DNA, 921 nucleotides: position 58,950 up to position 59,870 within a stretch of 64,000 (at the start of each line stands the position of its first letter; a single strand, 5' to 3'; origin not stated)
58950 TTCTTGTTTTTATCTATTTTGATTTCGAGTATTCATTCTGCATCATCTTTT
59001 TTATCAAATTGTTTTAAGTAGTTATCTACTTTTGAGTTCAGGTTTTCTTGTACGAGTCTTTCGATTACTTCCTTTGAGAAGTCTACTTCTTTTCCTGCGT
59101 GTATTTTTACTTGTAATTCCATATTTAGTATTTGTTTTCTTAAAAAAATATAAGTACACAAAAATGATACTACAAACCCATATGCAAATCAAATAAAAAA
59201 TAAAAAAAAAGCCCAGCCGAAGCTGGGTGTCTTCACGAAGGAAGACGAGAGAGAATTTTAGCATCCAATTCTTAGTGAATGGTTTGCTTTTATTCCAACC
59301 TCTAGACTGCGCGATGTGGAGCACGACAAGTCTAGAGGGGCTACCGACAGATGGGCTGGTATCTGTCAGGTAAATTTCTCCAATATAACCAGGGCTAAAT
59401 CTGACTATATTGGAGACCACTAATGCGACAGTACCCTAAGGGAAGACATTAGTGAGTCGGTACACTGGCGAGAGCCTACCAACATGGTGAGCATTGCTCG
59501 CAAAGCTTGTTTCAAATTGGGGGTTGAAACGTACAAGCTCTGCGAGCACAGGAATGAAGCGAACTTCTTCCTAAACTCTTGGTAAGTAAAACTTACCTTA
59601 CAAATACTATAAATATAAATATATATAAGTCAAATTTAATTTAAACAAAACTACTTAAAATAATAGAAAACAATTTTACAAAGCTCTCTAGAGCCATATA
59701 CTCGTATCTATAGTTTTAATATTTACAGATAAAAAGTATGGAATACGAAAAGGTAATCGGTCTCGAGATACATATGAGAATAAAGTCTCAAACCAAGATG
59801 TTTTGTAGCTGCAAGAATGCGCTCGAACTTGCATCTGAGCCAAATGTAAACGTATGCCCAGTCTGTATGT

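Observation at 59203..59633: Unassigned ~395-nt, GC-rich, multi-hairpin RNA gene immediately upstream of hpf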

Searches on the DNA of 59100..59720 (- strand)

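Call 4: search_rna_families(source=window, start=59100, end=59720, threshold=evalue, max_evalue=10, show_alignments=4)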
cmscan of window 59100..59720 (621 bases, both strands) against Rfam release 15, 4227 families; matches with E-value up to 10: 8.
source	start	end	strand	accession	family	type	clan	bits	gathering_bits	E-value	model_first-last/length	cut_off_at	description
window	59193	59252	-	RF02837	anti-hemB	Gene; sRNA;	-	18.6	49.5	0.079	1-81/81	no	Burkholderia RNA 7 (anti-hemB)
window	59494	59549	+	RF03668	mir-1788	Gene; miRNA;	-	15.1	57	2.6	1-77/77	no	mir-1788 microRNA precursor family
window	59202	59272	-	RF02651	SorY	Gene; sRNA;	-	14.8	111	2.3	1-83/83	no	Singlet oxygen resistance RNA Y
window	59180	59272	-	RF01291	SNORD97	Gene; snRNA; snoRNA; CD-box;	-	14.7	45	9.5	35-102/142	no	Small nucleolar RNA SNORD97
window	59493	59548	-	RF04127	MIR8007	Gene; miRNA;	-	13.4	195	6.9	1-226/226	no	MIR8007 microRNA precursor family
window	59206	59289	-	RF01400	istR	Gene; antitoxin;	-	13.3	45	5.3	1-130/130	no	istR Hfq binding RNA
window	59484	59530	+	RF01323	CRISPR-DR10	Gene; CRISPR;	-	13.3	39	8.3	1-37/37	no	CRISPR RNA direct repeat element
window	59207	59342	-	RF02144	rsmX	Gene;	CL00106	13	56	7.2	1-114/114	no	rsmX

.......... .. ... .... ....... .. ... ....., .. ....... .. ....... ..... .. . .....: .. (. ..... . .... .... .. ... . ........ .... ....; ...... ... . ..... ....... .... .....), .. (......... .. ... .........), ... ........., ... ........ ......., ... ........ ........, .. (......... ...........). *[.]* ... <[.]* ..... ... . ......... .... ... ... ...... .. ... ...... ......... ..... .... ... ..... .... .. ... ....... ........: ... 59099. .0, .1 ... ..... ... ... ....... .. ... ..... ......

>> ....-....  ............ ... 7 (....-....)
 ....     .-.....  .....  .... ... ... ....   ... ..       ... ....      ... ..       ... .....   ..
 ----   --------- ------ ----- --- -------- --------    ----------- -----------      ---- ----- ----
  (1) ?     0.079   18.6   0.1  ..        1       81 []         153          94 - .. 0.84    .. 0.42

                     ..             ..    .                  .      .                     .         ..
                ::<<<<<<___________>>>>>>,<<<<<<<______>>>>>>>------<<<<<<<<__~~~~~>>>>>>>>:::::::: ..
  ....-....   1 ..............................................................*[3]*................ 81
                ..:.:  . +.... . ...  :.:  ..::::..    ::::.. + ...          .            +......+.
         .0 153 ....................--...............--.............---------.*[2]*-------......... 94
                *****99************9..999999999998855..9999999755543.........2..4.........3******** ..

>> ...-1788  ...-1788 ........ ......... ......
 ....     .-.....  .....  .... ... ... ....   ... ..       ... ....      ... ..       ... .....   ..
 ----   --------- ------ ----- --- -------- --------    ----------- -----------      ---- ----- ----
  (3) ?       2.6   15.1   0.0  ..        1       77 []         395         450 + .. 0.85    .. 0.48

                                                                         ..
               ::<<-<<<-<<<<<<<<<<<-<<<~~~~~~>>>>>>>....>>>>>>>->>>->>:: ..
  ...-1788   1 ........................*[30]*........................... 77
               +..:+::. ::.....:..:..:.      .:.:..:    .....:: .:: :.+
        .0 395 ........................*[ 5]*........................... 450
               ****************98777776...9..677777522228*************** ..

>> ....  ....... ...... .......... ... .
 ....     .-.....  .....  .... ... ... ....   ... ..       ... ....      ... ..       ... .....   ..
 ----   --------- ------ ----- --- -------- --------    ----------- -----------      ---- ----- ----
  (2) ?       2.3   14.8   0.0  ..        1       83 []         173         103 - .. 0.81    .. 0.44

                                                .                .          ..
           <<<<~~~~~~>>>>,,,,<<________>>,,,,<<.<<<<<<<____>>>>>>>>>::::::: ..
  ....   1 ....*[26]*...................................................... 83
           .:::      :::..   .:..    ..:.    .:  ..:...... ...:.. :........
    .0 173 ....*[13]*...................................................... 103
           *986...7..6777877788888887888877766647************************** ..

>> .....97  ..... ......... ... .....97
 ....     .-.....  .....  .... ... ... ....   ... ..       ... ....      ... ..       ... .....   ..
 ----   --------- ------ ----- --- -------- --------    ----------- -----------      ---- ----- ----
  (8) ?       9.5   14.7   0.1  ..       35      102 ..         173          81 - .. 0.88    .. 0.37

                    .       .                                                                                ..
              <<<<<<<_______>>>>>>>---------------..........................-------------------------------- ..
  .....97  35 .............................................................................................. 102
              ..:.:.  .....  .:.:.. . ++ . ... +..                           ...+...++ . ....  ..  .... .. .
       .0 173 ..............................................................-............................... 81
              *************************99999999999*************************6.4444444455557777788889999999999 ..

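Call 19: search_dna_similar(query=window:59195-59640:-, collection=phages, mode=distant, max_evalue=0.01)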
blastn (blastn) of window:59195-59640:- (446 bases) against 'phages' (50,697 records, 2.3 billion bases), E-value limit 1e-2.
Records with a match: 1; places in all: 1; records where one place covers at least 80% of the query: 0.
Best place of each record, by identity: 80-90% 1.
By first word of the organism name: Clostridium 1.
By host as written in the record: Clostridium_AP sp000509125 DA266 1.
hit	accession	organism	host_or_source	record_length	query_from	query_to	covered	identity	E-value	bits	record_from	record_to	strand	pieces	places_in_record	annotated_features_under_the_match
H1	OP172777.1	Clostridium phage CS266P3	Clostridium_AP sp000509125 DA266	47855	8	49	9%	86.7%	3e-3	49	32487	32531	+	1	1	none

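Call 20: search_dna_similar(query=window:59195-59640:-, collection=plasmids, mode=distant, max_evalue=0.01)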
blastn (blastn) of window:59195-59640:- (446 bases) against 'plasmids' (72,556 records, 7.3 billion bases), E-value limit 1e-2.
No match.
